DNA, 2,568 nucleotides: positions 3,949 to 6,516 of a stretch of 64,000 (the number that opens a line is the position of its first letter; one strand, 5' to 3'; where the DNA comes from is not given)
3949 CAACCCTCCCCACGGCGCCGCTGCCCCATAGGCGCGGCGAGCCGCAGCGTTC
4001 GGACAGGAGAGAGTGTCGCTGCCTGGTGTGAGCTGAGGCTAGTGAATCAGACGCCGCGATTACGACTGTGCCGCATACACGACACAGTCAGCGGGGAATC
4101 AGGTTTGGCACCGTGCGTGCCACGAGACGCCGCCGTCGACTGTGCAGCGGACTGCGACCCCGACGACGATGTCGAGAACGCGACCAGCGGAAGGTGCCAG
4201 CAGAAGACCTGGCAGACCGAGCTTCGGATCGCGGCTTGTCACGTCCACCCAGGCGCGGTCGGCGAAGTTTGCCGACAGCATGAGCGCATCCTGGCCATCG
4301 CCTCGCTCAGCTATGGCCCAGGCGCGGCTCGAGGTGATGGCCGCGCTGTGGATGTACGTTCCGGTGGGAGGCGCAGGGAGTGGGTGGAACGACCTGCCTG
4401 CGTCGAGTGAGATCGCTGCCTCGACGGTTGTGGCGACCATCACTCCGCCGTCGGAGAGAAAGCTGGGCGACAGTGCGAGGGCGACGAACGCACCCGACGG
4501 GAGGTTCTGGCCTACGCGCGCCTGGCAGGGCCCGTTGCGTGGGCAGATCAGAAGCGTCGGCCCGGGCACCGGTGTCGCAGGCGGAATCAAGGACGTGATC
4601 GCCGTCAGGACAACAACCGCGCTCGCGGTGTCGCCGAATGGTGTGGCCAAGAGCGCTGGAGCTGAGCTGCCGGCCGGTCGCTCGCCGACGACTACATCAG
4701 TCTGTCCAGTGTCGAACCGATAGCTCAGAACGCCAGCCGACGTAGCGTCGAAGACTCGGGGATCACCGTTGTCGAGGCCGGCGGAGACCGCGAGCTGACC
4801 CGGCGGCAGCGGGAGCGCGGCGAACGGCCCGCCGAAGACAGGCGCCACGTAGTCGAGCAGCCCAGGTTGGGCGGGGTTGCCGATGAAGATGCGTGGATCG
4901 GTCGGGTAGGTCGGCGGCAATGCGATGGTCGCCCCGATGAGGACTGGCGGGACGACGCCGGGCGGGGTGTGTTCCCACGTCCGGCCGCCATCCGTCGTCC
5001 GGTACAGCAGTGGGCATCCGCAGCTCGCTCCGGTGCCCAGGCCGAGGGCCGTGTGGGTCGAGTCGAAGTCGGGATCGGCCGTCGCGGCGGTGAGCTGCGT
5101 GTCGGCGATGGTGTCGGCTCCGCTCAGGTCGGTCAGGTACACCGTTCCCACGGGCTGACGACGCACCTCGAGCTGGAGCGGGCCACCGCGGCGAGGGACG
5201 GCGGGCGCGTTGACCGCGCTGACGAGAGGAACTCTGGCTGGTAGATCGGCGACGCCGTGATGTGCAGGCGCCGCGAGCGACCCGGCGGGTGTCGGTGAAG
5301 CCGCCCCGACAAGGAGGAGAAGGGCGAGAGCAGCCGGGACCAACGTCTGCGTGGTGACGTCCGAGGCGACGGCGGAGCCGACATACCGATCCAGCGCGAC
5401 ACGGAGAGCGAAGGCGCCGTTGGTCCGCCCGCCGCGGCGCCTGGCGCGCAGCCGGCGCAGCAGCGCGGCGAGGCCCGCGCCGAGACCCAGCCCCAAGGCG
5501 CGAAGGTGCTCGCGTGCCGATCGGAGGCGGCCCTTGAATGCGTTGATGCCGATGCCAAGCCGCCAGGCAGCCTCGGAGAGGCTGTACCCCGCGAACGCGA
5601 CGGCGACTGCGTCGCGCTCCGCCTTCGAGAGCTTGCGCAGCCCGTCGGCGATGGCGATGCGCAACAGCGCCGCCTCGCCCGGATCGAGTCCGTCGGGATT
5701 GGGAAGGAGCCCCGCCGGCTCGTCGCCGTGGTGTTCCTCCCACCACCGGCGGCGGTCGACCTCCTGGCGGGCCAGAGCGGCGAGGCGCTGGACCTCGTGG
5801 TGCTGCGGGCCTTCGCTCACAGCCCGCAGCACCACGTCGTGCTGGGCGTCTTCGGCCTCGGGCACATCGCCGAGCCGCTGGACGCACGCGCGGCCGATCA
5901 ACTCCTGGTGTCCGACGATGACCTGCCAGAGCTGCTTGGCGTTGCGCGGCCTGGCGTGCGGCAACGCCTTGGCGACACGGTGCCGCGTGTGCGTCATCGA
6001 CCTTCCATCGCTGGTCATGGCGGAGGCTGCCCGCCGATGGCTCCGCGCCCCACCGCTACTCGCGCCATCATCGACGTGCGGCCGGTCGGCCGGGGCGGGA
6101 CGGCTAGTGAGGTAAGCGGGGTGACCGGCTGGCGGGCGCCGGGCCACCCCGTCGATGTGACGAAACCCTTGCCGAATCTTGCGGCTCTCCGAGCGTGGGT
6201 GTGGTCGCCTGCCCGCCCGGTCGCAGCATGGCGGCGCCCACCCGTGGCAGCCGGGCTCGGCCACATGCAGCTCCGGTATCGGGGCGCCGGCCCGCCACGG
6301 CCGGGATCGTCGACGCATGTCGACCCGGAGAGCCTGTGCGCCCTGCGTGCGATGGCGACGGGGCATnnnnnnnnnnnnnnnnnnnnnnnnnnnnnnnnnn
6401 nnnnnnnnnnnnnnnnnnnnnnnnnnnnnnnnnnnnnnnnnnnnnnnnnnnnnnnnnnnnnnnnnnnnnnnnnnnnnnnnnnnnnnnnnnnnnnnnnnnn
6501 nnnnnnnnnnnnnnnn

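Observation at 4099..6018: ECF sigma factor covalently fused to a transmembrane helix and a BNR/Asp-box extracytoplasmic domain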

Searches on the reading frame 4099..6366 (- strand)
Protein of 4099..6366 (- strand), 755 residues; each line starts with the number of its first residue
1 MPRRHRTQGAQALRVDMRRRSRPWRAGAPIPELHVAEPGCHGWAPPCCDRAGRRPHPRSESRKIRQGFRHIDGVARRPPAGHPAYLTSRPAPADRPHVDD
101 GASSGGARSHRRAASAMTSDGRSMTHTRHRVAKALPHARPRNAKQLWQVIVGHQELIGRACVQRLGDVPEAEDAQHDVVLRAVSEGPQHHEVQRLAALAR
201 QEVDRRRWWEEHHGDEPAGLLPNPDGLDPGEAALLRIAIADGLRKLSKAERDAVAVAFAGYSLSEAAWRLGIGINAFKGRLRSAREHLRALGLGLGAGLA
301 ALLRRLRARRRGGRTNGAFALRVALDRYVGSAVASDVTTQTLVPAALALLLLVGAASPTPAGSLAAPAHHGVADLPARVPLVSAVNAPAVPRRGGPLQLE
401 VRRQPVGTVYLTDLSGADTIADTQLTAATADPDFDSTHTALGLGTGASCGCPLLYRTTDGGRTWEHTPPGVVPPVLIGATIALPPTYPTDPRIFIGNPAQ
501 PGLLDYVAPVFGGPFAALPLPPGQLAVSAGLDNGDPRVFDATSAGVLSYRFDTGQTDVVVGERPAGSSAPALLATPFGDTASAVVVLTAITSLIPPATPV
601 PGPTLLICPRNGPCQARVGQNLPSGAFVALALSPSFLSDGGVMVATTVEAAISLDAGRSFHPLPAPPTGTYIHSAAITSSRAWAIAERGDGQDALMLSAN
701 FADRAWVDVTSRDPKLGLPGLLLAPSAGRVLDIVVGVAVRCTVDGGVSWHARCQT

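Call 5: search_protein_families(library=pfam, proteins=[window:4099-6366:-], max_evalue=1)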
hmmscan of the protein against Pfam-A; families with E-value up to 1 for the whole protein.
window:4099-6366:- (755 aa): 3 families
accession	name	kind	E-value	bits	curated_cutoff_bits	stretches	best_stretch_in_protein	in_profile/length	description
PF02012.26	BNR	-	7.1e-06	25.7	27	1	455-465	1-11/12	BNR/Asp-box repeat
PF08281.18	Sigma70_r4_2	-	0.0098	16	25.7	1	238-288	3-54/54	Sigma-70, region 4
PF07638.17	Sigma70_ECF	-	0.045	14.1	21.1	1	241-289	128-180/185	ECF sigma factor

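Call 6: search_protein_families(library=ncbifam, proteins=[window:4099-6366:-], max_evalue=1)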
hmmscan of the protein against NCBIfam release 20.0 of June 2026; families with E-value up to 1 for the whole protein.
window:4099-6366:- (755 aa): 14 families
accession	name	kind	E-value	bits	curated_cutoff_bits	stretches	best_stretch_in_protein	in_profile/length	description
NF010500.0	PRK13919.1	subfamily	3e-05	24.3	226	1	205-289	97-180/186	putative RNA polymerase sigma E protein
NF007227.0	PRK09645.1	subfamily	3e-05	24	202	1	151-291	20-166/177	sigma-70 family RNA polymerase sigma factor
NF007228.0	PRK09646.1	subfamily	0.00041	20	226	1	236-290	133-188/194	ECF RNA polymerase sigma factor SigK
TIGR02983.1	SigE-fam_strep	subfamily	0.00042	20.2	141.55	1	166-290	28-156/162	SigE family RNA polymerase sigma factor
NF009192.0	PRK12540.1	equivalog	0.0033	17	307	1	205-291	75-158/182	RNA polymerase sigma factor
NF045728.1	glycosyl_F510_1955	equivalog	0.0033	16.7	175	1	626-709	138-213/246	F510_1955 family glycosylhydrolase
TIGR02937.1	sigma70-ECF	superfamily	0.0034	17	42.9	1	150-289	7-162/165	sigma-70 family RNA polymerase sigma factor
NF007225.0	PRK09643.1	equivalog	0.0058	16.3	190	1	228-290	117-180/204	RNA polymerase sigma factor SigM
NF004113.0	PRK05602.1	equivalog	0.019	14.6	208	1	165-290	66-199/211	RNA polymerase sigma factor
TIGR02959.1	SigZ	equivalog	0.021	14.7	168.65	1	240-290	95-146/170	RNA polymerase sigma factor SigZ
NF009164.0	PRK12511.1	equivalog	0.042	13.4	185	1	225-295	90-162/182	RNA polymerase sigma factor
NF009172.0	PRK12519.1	subfamily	0.067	12.7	222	1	222-290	118-187/194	RNA polymerase sigma factor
NF005448.0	PRK07037.1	equivalog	0.076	12.5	190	1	139-274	7-153/186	RNA polymerase factor sigma-70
NF009198.0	PRK12546.1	equivalog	0.17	11.5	270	1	240-291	108-160/188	RNA polymerase sigma factor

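Call 8: find_homologous_proteins(query=window:4102-6018:-, max_evalue=0.001)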
Query window:4102-6018:- (639 aa): 5 proteins with E <= 0.001 among 8000 candidates.
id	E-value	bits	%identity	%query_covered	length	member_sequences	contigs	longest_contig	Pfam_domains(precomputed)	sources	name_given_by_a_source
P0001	0.0e+0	1397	100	99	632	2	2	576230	PF02012.27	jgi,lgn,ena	jgi:DNA-directed RNA polymerase specialized sigma24 family protein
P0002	1.8e-228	778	60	99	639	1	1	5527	-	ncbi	-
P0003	2.4e-142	494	45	99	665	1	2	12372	-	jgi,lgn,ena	-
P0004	1.5e-130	455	43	98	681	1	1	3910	-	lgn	-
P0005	2.0e-105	372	40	98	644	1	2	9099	PF08281.19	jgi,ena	-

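Call 11: find_encoding_contigs(protein=P0001, flank=10000, max_places=4)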
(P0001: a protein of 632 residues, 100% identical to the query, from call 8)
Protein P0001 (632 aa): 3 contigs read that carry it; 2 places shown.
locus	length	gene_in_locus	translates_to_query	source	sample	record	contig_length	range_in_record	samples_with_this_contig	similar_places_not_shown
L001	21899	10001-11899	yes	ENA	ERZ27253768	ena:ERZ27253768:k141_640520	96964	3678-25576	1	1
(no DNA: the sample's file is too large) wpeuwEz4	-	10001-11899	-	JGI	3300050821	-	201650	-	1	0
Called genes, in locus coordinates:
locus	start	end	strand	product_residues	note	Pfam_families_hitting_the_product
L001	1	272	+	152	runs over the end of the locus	-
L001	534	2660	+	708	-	-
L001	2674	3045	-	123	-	-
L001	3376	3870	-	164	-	PF14373:Imm_superinfect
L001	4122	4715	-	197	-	-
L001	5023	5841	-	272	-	-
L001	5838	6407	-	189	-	PF04542:Sigma70_r2, PF08281:Sigma70_r4_2, PF04545:Sigma70_r4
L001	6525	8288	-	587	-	PF16158:N_BRCA1_IG (faint)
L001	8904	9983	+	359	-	PF00239:Resolvase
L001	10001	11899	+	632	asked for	PF02012:BNR (faint)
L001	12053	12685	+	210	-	-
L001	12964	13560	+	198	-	-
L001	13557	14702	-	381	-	-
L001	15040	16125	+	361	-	PF01978:TrmB (weak)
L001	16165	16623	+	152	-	-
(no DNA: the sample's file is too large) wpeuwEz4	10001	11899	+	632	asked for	PF02012:BNR (faint)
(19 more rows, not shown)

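Call 12: find_encoding_contigs(protein=P0002, flank=10000, max_places=3)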
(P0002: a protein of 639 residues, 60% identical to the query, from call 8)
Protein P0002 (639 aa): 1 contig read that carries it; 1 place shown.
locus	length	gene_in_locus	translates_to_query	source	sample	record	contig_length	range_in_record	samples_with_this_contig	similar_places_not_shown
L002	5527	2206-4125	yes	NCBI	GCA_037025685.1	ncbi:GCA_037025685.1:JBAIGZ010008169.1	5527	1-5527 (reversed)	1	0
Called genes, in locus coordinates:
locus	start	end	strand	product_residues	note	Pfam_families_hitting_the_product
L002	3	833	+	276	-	?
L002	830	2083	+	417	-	-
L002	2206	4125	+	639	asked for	-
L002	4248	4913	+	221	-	-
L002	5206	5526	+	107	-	?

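Call 13: find_encoding_contigs(protein=P0003, flank=10000, max_places=3)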
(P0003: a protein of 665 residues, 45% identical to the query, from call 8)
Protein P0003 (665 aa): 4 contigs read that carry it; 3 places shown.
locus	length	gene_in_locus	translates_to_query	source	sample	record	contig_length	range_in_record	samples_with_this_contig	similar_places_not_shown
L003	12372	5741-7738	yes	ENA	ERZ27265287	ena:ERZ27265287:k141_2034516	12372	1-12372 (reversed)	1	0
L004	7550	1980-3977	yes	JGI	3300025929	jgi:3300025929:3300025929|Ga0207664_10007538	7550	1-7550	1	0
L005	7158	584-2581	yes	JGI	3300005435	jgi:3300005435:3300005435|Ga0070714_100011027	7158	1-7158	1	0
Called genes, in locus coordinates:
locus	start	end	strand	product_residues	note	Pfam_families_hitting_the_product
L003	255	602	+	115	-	-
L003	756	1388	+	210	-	-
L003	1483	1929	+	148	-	PF04545:Sigma70_r4 (faint)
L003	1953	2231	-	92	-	PF13560:HTH_31, PF01381:HTH_3, PF13443:HTH_26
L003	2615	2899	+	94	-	-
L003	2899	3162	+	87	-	-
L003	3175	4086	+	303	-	-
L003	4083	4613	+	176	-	-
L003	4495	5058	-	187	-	-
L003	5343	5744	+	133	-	PF13560:HTH_31, PF01381:HTH_3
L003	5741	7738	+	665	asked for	-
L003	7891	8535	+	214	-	-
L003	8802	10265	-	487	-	PF24096:DUF7379, PF12697:Abhydrolase_6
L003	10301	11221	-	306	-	-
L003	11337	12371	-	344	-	?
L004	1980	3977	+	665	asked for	-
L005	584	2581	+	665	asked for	-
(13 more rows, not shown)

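Call 14: find_encoding_contigs(protein=P0005, flank=10000, max_places=3)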
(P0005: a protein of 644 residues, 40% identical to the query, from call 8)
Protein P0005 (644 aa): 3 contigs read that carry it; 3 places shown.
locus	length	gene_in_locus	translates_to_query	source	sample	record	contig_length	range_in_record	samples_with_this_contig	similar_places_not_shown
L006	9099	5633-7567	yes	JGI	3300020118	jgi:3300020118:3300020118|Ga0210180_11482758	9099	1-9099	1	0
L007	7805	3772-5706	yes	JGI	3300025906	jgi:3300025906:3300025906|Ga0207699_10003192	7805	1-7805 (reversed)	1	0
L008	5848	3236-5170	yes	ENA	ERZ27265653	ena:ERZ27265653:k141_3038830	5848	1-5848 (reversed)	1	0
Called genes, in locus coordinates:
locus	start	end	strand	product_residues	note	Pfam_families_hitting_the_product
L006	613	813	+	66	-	-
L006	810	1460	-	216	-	-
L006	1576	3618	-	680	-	-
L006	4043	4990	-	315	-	-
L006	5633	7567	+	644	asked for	PF08281:Sigma70_r4_2 (faint)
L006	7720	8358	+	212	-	-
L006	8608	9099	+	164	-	?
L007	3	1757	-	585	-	?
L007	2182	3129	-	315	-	-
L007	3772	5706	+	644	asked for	PF08281:Sigma70_r4_2 (faint)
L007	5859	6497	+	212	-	-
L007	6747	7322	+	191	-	-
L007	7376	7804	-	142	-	?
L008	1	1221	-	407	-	?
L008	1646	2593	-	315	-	-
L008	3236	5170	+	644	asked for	PF08281:Sigma70_r4_2 (faint)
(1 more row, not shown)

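Call 15: find_encoding_contigs(protein=P0004, flank=10000, max_places=3)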
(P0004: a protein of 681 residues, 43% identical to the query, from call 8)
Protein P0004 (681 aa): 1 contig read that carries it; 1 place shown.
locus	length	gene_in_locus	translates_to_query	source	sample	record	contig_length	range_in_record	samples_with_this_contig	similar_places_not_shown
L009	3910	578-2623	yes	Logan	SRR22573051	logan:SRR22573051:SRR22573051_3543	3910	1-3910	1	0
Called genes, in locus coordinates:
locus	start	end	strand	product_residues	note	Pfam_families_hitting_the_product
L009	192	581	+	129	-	PF13560:HTH_31, PF01381:HTH_3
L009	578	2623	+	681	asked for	-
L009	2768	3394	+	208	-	-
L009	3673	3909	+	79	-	?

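Call 27: search_protein_representatives(alignment_id=A1)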
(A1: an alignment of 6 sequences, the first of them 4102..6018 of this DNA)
Query: 6 sequences, 642 profile positions. Proteins with E-value up to 0.001 (for the whole library): 2783; up to 1e-10: 745; up to 1e-30: 112. The best 150 are listed.
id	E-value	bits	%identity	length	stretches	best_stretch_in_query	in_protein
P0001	0.0e+00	1112.0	-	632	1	12-642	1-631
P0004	6.0e-290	979.6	-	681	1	5-642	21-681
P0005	9.0e-260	879.9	-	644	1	4-641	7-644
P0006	7.8e-98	344.9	-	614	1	18-641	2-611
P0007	4.0e-79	283.1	-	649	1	13-641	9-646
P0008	2.7e-78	280.4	-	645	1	33-641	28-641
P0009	3.8e-78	279.8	-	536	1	109-641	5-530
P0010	7.3e-77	275.6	-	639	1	19-641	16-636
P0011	6.6e-76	272.5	-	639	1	7-641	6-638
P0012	2.2e-74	267.4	-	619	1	29-641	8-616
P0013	1.6e-73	264.6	-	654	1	12-642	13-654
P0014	6.9e-71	255.9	-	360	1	294-641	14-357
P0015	3.1e-69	250.4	-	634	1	17-641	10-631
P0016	4.9e-68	246.5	-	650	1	6-641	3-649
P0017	7.5e-68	245.9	-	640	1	14-641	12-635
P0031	2.1e-59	217.9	-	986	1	221-641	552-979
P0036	5.1e-58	213.4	-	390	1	292-641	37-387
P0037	5.4e-58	213.3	-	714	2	97-641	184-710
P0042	5.8e-56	206.6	-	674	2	103-641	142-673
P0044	2.2e-55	204.7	-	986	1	169-641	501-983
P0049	1.2e-53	198.9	-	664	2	112-641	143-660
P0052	1.1e-52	195.7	-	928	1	178-641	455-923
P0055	8.9e-51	189.4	-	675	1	209-641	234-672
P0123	5.0e-29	117.6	-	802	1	28-641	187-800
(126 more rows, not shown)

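Call 29: search_protein_families(library=pfam, alignment_id=A2, max_evalue=0.01)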
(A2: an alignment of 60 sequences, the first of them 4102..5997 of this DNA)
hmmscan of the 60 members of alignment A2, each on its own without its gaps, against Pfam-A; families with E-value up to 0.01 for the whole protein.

A. member 1, window:4102-5997:- (632 aa): 2 families
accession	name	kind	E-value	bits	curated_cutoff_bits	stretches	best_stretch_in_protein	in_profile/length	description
PF02012.26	BNR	-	4e-06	26.4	27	0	332-342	1-11/12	BNR/Asp-box repeat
PF08281.18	Sigma70_r4_2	-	0.0077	16.3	25.7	0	115-165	3-54/54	Sigma-70, region 4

B. families by the number of members that match (of 60 scanned): 17 families
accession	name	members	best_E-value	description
PF08281.18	Sigma70_r4_2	53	7.6e-16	Sigma-70, region 4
PF02012.26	BNR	41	8.5e-10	BNR/Asp-box repeat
PF04542.20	Sigma70_r2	27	2.3e-17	Sigma-70 region 2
PF04545.22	Sigma70_r4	19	3.8e-07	Sigma-70, region 4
PF13384.12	HTH_23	9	9.9e-08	Homeodomain-like domain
PF15902.12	Sortilin-Vps10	9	7.5e-06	Sortilin, neurotensin receptor 3,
PF00196.25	GerE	7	0.0012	Bacterial regulatory proteins, luxR family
PF07638.17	Sigma70_ECF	6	4.6e-05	ECF sigma factor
PF13088.12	BNR_2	4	6.3e-06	BNR repeat-like domain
PF22233.2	PhyR_sigma-like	3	1.1e-06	Response regulator PhyR, sigma-like domain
PF13936.12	HTH_38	2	0.00078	Helix-turn-helix domain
PF14870.12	PSII_BNR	2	0.0042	Photosynthesis system II assembly factor YCF48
PF13551.12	HTH_29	2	0.0046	Winged helix-turn helix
PF12645.13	HTH_16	1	0.00029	Helix-turn-helix domain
PF24316.1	Tli3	1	0.0003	T6SS Tli3 immunity protein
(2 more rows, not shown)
